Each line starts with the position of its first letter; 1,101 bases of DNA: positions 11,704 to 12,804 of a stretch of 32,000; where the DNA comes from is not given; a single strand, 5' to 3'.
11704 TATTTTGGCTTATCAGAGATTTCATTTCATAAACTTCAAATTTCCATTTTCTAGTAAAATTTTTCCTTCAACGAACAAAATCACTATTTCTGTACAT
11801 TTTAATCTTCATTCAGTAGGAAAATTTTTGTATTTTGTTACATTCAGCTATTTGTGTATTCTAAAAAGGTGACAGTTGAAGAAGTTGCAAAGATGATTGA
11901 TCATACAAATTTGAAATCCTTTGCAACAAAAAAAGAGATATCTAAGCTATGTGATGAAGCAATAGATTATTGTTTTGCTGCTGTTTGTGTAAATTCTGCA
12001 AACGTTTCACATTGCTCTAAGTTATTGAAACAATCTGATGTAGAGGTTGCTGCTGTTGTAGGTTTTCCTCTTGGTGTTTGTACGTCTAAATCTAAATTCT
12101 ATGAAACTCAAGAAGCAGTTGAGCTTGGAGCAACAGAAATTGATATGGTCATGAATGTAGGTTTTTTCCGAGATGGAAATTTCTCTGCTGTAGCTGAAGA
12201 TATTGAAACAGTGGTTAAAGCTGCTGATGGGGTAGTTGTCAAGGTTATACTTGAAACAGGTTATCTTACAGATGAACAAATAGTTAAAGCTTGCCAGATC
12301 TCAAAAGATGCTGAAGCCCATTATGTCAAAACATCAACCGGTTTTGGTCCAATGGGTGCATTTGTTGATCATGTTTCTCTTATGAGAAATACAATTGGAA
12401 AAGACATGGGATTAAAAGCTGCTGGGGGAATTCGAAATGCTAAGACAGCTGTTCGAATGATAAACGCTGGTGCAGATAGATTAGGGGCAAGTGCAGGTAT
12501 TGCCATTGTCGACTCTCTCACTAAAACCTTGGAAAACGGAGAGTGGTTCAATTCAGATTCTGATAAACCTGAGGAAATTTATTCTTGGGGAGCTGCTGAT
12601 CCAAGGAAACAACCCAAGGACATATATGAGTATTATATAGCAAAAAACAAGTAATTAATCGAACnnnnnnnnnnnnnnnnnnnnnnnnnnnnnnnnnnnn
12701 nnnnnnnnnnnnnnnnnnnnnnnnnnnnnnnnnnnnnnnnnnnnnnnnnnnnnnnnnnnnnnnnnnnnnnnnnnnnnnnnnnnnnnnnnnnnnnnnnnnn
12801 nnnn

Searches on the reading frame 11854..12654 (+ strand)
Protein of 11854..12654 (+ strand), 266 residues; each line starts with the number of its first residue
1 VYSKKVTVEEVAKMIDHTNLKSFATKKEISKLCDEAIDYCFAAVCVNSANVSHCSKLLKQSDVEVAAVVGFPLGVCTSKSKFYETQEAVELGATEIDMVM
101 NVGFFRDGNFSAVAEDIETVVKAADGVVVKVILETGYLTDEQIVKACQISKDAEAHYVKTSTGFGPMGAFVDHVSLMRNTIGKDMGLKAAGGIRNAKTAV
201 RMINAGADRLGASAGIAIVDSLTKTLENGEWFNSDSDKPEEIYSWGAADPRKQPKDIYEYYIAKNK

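Call 30: search_protein_families(library=pfam, proteins=[window:11854-12654:+], max_evalue=0.001)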
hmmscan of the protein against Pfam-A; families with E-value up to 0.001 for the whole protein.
window:11854-12654:+ (266 aa): 1 family
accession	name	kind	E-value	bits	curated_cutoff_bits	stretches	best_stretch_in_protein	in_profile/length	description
PF01791.15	DeoC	-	2e-14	54.2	23.8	1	12-218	3-226/229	DeoC/LacD family aldolase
